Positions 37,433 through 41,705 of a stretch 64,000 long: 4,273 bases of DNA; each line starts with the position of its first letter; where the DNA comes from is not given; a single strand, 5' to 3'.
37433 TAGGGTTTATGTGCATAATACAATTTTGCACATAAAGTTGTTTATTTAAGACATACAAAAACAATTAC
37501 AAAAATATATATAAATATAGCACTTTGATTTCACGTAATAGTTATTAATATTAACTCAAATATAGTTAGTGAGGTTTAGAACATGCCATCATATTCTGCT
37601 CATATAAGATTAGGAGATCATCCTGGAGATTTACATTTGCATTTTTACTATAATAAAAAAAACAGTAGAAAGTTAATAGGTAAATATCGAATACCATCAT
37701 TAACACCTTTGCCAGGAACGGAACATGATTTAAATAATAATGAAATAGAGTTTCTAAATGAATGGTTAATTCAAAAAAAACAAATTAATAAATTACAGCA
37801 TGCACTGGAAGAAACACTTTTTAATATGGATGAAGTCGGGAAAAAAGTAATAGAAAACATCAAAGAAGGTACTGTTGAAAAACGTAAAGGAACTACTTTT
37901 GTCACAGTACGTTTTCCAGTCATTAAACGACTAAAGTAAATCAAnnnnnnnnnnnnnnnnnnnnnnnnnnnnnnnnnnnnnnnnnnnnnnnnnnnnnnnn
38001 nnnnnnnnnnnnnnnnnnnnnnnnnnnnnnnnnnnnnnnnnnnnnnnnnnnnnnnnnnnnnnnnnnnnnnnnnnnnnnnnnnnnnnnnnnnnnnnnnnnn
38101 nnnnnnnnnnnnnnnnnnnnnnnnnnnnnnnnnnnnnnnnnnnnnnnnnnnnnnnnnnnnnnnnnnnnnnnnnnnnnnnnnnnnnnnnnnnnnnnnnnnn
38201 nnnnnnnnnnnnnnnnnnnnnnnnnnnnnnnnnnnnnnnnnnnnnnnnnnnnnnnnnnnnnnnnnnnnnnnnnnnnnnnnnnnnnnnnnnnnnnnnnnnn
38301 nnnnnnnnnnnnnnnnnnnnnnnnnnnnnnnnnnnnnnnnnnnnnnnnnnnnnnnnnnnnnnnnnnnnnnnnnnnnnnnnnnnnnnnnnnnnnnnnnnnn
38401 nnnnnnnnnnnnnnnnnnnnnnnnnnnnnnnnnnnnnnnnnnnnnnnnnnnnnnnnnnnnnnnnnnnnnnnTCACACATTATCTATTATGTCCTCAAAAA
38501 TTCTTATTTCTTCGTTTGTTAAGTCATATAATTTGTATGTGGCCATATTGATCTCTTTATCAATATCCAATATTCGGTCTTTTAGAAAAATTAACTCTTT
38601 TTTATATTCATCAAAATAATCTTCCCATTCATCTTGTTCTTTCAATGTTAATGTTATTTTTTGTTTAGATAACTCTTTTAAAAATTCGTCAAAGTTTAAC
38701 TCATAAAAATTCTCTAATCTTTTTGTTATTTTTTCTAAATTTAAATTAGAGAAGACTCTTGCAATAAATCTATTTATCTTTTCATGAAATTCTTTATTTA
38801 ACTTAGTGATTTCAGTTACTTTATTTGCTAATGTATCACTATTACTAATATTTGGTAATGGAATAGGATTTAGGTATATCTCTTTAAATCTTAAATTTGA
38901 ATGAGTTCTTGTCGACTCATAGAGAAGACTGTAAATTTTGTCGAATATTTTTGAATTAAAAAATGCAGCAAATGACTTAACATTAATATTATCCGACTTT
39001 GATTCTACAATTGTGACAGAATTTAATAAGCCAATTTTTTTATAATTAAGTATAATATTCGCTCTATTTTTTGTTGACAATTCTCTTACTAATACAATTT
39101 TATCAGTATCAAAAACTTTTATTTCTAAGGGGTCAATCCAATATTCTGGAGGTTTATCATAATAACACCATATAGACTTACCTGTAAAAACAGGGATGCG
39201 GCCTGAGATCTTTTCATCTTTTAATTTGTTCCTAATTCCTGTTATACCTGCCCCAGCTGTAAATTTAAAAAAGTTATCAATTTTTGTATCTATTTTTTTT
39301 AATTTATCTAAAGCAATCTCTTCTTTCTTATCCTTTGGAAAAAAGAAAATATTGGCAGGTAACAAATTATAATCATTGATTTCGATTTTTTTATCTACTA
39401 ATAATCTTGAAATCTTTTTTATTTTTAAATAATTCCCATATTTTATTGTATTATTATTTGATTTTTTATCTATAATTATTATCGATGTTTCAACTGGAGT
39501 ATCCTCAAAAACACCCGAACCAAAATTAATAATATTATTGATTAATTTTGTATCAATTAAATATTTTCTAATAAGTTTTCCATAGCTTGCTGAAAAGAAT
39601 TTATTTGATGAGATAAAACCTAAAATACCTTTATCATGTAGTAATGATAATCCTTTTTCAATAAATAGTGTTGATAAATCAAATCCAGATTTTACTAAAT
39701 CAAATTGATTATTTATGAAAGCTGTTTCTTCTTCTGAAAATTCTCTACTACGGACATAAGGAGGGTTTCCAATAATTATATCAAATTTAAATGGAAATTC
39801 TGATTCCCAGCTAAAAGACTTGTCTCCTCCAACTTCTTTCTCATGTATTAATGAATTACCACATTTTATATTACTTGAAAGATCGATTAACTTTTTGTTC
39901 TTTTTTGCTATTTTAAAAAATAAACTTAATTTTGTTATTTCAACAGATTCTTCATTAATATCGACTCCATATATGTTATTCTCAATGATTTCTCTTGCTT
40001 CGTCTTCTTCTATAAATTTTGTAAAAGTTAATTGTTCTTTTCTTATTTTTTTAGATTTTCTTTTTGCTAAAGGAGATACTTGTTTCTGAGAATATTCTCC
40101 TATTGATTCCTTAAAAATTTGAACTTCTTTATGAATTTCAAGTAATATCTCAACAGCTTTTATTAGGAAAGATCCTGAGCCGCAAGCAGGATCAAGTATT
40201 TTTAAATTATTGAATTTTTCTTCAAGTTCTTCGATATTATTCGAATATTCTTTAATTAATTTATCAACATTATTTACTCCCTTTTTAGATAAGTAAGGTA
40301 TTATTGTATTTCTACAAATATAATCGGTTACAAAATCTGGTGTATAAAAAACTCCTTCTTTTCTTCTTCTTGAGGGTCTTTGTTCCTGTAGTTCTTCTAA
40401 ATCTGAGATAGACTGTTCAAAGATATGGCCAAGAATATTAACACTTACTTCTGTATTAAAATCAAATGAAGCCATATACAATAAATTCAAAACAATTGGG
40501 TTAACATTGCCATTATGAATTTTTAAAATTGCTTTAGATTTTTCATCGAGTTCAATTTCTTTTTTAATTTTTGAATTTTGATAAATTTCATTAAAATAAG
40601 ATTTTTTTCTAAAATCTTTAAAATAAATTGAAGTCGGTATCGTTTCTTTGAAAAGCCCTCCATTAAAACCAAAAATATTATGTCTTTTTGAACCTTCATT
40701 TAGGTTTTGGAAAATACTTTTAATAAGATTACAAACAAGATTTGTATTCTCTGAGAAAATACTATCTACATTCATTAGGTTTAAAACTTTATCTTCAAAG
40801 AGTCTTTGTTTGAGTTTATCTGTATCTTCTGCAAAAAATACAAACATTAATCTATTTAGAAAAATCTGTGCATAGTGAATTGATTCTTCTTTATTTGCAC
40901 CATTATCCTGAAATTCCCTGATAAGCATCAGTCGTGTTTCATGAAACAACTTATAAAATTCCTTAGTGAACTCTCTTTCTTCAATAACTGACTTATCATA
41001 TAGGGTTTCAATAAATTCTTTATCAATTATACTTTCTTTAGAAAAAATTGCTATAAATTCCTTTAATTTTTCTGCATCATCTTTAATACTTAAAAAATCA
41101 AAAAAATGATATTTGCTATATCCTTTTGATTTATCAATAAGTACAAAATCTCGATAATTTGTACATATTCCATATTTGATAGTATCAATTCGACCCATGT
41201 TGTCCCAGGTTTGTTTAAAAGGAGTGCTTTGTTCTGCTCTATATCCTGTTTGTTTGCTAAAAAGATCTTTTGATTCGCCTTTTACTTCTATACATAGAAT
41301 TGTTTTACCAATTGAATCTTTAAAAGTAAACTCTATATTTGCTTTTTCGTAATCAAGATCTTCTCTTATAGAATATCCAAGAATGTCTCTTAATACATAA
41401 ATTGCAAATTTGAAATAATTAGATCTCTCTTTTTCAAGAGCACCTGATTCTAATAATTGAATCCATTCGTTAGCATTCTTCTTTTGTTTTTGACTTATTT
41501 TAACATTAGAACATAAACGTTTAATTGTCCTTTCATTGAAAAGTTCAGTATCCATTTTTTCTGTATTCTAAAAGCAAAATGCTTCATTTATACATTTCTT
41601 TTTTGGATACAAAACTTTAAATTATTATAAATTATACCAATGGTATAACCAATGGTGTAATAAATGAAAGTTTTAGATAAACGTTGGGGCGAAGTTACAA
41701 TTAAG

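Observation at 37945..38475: Small HEPN-like (Rx4H) protein translationally coupled to the Type IIG RM gene: possible RM-linked backup RNase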

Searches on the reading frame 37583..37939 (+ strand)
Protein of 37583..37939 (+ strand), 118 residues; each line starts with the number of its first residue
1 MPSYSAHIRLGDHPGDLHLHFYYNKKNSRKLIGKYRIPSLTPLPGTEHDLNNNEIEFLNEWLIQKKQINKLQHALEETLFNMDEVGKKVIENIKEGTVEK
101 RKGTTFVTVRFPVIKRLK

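Call 3: search_protein_families(library=pfam, proteins=[window:37583-37939:+], max_evalue=1)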
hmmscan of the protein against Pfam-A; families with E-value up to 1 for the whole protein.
window:37583-37939:+ (118 aa): 3 families
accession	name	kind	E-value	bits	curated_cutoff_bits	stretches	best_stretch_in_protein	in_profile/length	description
PF12826.13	HHH_2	-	0.03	14.9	27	1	66-95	24-53/64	Helix-hairpin-helix motif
PF11969.13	DcpS_C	-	0.13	13.2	24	1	66-104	46-83/114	Scavenger mRNA decapping enzyme C-term binding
PF18122.6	APC1_C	-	0.22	12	22.9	1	22-94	85-137/164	Anaphase-promoting complex sub unit 1 C-terminal domain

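Call 4: search_protein_families(library=padloc, proteins=[window:37583-37939:+], max_evalue=1)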
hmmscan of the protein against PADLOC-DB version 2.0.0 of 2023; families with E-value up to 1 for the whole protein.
window:37583-37939:+ (118 aa): 0 families

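Call 6: search_protein_families(library=ncbifam, proteins=[window:37583-37939:+], max_evalue=1)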
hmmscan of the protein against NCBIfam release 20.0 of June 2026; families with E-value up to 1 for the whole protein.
window:37583-37939:+ (118 aa): 1 family
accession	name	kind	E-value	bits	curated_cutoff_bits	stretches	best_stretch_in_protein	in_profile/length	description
NF052320.1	Cbp1_fam_LP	subfamily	0.024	14.2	90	1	52-101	87-136/286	Cbp1 family collagen-binding glycoprotein adhesin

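Call 71: predict_structure(protein=window:37583-37939:+)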
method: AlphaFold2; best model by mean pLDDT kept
length: 118 residues; sequences in the alignment: 1
mean_pLDDT: 63.2   pTM: 0.52
mean pLDDT of the five models: 63.2, 63.1, 54.3, 53.1, 50.7
residues with pLDDT >= 90: 0; 70-90: 21; 50-70: 86; < 50: 11
segments of 3 or more residues with pLDDT < 50: 47-49, 115-118
pLDDT, mean of each block of 10 residues (from residue 1): 64 60 76 68 50 60 68 65 61 66 68 49
secondary structure, 60 per line:
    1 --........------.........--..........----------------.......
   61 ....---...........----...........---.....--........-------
elements in order: E3-10 E17-25 E28-37 H54-64 H68-78 H83-93 E97-101 E104-111

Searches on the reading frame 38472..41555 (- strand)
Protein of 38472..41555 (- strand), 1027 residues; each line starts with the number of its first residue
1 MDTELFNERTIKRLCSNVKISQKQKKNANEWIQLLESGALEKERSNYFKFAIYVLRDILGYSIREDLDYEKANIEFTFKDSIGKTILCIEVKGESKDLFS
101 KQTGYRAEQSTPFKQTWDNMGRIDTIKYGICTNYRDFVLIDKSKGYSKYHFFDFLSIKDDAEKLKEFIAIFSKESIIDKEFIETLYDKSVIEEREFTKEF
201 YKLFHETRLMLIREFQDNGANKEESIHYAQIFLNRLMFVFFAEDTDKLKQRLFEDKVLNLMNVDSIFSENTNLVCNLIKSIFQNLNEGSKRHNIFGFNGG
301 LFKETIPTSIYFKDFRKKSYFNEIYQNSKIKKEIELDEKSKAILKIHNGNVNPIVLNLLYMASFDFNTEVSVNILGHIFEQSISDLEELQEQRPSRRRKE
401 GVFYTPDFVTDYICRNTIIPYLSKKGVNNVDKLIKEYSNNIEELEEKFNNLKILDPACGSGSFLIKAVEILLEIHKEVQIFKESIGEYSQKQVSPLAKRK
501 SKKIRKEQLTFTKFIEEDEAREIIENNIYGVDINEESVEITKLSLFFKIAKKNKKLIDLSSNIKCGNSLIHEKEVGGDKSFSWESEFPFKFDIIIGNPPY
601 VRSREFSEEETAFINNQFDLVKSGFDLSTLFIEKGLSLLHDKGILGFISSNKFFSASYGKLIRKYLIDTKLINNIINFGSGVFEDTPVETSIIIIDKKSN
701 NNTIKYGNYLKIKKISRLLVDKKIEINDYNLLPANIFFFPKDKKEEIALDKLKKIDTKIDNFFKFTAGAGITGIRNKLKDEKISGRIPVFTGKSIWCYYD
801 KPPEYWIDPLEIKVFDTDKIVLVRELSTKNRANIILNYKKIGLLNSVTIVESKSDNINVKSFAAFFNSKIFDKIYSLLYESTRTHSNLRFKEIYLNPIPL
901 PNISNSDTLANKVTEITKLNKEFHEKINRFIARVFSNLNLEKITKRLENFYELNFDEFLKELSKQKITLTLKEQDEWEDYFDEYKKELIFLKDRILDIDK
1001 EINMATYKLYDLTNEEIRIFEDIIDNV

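Call 3: search_protein_families(library=pfam, proteins=[window:38472-41555:-], max_evalue=1)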
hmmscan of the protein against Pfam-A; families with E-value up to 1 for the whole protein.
window:38472-41555:- (1027 aa): 11 families
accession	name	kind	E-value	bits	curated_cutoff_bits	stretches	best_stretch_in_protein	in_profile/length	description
PF07669.17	Eco57I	-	3.6e-39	135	25.3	1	526-683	1-171/171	Eco57I restriction-modification methylase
PF02384.22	N6_Mtase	-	2.3e-24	86.7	20.4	2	512-701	65-236/311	N-6 DNA Methylase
PF20473.4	MmeI_Mtase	-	1.3e-15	57.7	27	1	436-653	6-202/259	MmeI, DNA-methyltransferase domain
PF20465.4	MmeI_hel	-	3.8e-07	31.2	27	1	228-302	2-75/75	MmeI, helicase spacer domain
PF01170.24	UPF0020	-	3e-06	27.5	22.3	1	451-603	30-134/197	RMKL-like, methyltransferase domain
PF12950.13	TaqI_C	-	7.5e-05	23.4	26.5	1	804-900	26-118/118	TaqI-like C-terminal specificity domain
PF13847.12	Methyltransf_31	-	0.0074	16.4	27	0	449-473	3-24/145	Methyltransferase domain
PF18394.6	TBK1_CCD1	-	0.021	14.8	25.9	1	958-1006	201-249/256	TANK-binding kinase 1 coiled-coil domain 1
PF14167.11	YfkD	-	0.025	14.3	27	1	825-898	22-95/232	YfkD-like protein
PF07412.17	Geminin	-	0.028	14.6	22.2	1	304-363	104-166/197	Geminin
PF00382.24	TFIIB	-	0.078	13.4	23.6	1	8-46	9-47/92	Transcription factor TFIIB repeat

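Call 4: search_protein_families(library=padloc, proteins=[window:38472-41555:-], max_evalue=1)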
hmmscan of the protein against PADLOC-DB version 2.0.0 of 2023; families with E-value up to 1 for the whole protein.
window:38472-41555:- (1027 aa): 55 families (the best 25 are shown)
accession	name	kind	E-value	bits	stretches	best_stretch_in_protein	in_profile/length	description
PDLC03609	REase_MTase_IIG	-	1.6e-74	249.4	3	360-740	324-709/1066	Type IIG restriction enzyme-methyltransferase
PDLC03629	REase_MTase_IIG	-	1e-45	154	1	190-702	161-693/1182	Type IIG restriction enzyme-methyltransferase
PDLC03604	REase_MTase_IIG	-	8.9e-45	151.1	1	125-761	121-709/1011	Type IIG restriction enzyme-methyltransferase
PDLC03612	REase_MTase_IIG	-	7.1e-36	121.8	4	590-763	806-982/1247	Type IIG restriction enzyme-methyltransferase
PDLC03335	MTase_II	-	1.4e-33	114.4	2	515-756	128-360/607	Type II methyltransferase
PDLC02643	DrmMI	-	9.7e-33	111.1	3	395-570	550-717/1347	DrmMI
PDLC02521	PglX|PglXI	-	1.3e-27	94.2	3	590-717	481-607/1174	PglX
PDLC03601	REase_MTase_IIG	-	3.7e-26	89.3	3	590-703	673-786/1110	Type IIG restriction enzyme-methyltransferase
PDLC02527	PglX|PglXI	-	6.8e-26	88.3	2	449-552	302-394/1332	PglX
PDLC02525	PglX|PglXI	-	2.6e-23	80.5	3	590-695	455-561/607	PglX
PDLC03226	MTase_II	-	5.5e-23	79.4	2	522-715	70-254/579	Type II methyltransferase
PDLC03598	REase_MTase_IIG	-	1.3e-21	74.2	2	358-651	280-544/912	Type IIG restriction enzyme-methyltransferase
PDLC03596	REase_MTase_IIG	-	1.9e-21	73.9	3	590-706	711-828/1148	Type IIG restriction enzyme-methyltransferase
PDLC03600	REase_MTase_IIG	-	7.4e-21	71.8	3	590-710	496-618/1205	Type IIG restriction enzyme-methyltransferase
PDLC02638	DrmMI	-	2.2e-20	70.4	2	395-570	549-716/935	DrmMI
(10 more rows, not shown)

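Call 6: search_protein_families(library=ncbifam, proteins=[window:38472-41555:-], max_evalue=1)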
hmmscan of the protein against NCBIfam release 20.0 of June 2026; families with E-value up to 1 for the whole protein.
window:38472-41555:- (1027 aa): 11 families
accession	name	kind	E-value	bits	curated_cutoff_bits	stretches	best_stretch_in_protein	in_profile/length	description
NF033452.1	BREX_1_MTaseX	exception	5.1e-35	120.7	500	2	590-709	507-628/1210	BREX-1 system adenine-specific DNA-methyltransferase PglX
NF033455.1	BREX_6_MTaseX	exception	2.3e-19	68.5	900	2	440-552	319-403/1319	BREX-6 system adenine-specific DNA-methyltransferase PglX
NF033451.1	BREX_2_MTaseX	equivalog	5.2e-16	57.6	400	2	395-477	190-251/1185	BREX-2 system adenine-specific DNA-methyltransferase PglX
TIGR02987.1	met_A_Alw26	exception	1.1e-13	50.9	353.5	1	431-969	14-510/523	Alw26I/Eco31I/Esp3I family type II restriction adenine-specific DNA-methyltransferase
NF033454.1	BREX_5_MTaseX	exception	1.3e-09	36.2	900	2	447-477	299-329/1404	BREX-5 system adenine-specific DNA-methyltransferase PglX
TIGR00536.1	hemK_fam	subfamily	5.9e-06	25.5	115.5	1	548-644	152-239/286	HemK family protein methyltransferase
TIGR03534.1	RF_mod_PrmC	equivalog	1.6e-05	24.5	199.1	1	440-644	83-214/253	peptide chain release factor N(5)-glutamine methyltransferase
NF008748.0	PRK11783.1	equivalog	0.00027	19.3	466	1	450-601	193-316/704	bifunctional 23S rRNA (guanine(2069)-N(7))-methyltransferase RlmK/23S rRNA (guanine(2445)-N(2))-methyltransferase RlmL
NF011530.0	PRK14968.1-4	equivalog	0.041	13.2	243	1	590-650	99-159/202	putative methyltransferase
TIGR03533.1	L3_gln_methyl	equivalog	0.053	12.9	229.7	1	590-645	189-247/284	50S ribosomal protein L3 N(5)-glutamine methyltransferase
NF033838.0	PspC_subgroup_1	exception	0.59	8.7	700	0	907-1019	46-165/684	pneumococcal surface protein PspC, choline-binding form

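Call 58: find_homologous_proteins(query=window:38472-41555:-, max_evalue=1e-30)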
Query window:38472-41555:- (1027 aa): 5621 proteins with E <= 1e-30 among 8000 candidates; the best 120 are listed.
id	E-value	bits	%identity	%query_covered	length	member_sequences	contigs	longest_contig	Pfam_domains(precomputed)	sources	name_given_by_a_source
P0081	0.0e+0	2246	100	100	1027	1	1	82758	PF20465.5,PF02384.23,PF07669.18,PF01170.25,PF20473.5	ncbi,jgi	-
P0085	0.0e+0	1935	86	100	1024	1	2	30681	PF20465.5,PF02384.23,PF07669.18,PF12950.14,PF20473.5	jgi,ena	-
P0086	0.0e+0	1556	79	88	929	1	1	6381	PF20465.5,PF02384.23,PF07669.18,PF20473.5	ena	-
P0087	0.0e+0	1255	60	100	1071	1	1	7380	PF20465.5,PF07669.18,PF12950.14,PF20473.5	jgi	-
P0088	0.0e+0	1222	66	79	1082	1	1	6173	PF20465.5,PF07669.18,PF12950.14,PF01170.25,PF20473.5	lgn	-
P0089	0.0e+0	1219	72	71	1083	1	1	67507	PF20465.5,PF02384.23,PF07669.18,PF12950.14,PF01170.25,PF20473.5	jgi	-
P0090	0.0e+0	1206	58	100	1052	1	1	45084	PF20465.5,PF02384.23,PF07669.18,PF12950.14,PF01170.25,PF20473.5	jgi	-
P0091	0.0e+0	1199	68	72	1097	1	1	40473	PF20465.5,PF02384.23,PF07669.18,PF12950.14,PF20473.5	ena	-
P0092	0.0e+0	1183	58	100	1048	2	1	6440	PF20465.5,PF02384.23,PF07669.18,PF01170.25,PF20473.5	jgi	-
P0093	0.0e+0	1159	69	68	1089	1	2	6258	PF20465.5,PF02384.23,PF07669.18,PF12950.14,PF20473.5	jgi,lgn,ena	-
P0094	0.0e+0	1154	57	99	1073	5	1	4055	PF20465.5,PF02384.23,PF07669.18,PF12950.14,PF01170.25,PF20473.5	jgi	jgi:hypothetical protein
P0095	0.0e+0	1131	68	75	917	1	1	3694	PF20465.5,PF02384.23,PF07669.18,PF12950.14,PF01170.25,PF20473.5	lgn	-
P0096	0.0e+0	1111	66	69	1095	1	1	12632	PF20465.5,PF02384.23,PF07669.18,PF12950.14,PF01170.25,PF20473.5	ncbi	-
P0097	0.0e+0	1077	53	99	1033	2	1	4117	PF20465.5,PF02384.23,PF07669.18,PF12950.14,PF01170.25,PF20473.5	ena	-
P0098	0.0e+0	1062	74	65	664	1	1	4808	PF20465.5,PF02384.23,PF07669.18,PF01170.25,PF20473.5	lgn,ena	-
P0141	7.9e-244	830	44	99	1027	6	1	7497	PF20465.5,PF02384.23,PF07669.18,PF12950.14,PF01170.25,PF20473.5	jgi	jgi:hypothetical protein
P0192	1.1e-229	783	41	99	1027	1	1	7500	PF02384.23,PF07669.18,PF12950.14,PF20473.5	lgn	-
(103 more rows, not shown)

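Call 59: find_encoding_contigs(protein=P0085, flank=5000, max_places=2)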
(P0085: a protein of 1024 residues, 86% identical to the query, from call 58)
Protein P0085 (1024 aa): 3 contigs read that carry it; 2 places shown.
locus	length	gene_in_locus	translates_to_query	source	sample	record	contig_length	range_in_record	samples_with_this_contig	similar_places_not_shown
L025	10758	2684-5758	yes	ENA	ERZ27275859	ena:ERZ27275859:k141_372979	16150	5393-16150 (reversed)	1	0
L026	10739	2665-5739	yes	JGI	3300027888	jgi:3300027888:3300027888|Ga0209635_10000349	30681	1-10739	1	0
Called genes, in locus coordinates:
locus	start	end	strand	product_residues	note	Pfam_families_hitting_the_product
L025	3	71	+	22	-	?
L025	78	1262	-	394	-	-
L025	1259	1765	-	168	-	PF11848:DUF3368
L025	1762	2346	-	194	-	PF03683:UPF0175 (weak)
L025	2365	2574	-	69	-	-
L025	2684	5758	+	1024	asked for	PF20465:MmeI_hel, PF20473:MmeI_Mtase, PF02384:N6_Mtase, PF07669:Eco57I, PF12950:TaqI_C (weak)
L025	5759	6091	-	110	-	-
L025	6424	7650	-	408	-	PF05048:NosD (weak), PF00801:PKD, PF18911:PKD_4, PF00801:PKD (weak), PF18911:PKD_4, PF17957:Big_7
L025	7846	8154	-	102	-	-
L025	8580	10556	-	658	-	PF08126:Propeptide_C25 (weak), PF01364:Peptidase_C25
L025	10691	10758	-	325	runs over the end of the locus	PF03706:LPG_synthase_TM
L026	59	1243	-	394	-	-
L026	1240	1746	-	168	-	PF11848:DUF3368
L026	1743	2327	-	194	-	PF03683:UPF0175 (weak)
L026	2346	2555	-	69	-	-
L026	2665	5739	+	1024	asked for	PF20465:MmeI_hel, PF20473:MmeI_Mtase, PF02384:N6_Mtase, PF07669:Eco57I, PF12950:TaqI_C (weak)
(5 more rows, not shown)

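Call 60: find_encoding_contigs(protein=P0090, flank=5000, max_places=2)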
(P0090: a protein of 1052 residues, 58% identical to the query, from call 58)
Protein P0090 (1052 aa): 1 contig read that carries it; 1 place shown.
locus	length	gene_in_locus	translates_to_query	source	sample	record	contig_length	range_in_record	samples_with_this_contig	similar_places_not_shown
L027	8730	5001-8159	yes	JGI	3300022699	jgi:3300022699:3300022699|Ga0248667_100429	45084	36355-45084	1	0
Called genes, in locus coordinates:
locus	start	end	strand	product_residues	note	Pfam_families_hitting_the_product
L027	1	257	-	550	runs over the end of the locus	PF00118:Cpn60_TCP1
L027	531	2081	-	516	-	-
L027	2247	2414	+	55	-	PF04014:MazE_antitoxin (weak)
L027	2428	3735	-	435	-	-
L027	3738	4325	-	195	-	-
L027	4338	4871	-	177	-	-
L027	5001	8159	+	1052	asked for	PF20465:MmeI_hel (weak), PF01170:UPF0020 (faint), PF20473:MmeI_Mtase, PF02384:N6_Mtase, PF07669:Eco57I, PF12950:TaqI_C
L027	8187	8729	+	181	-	?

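Call 61: find_encoding_contigs(protein=P0087, flank=5000, max_places=2)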
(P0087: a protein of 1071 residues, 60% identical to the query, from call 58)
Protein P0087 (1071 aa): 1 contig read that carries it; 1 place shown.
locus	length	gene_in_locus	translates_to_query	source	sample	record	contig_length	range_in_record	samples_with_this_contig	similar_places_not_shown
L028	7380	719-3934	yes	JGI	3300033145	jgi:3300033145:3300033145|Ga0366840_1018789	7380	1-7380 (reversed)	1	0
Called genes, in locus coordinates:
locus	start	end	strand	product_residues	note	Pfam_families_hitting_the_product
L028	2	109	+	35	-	?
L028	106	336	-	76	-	-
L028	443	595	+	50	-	-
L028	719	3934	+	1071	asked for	PF20465:MmeI_hel, PF20473:MmeI_Mtase, PF07669:Eco57I, PF12950:TaqI_C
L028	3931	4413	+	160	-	PF00782:DSPc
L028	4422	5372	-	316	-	-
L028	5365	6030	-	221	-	-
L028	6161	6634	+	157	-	-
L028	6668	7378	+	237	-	?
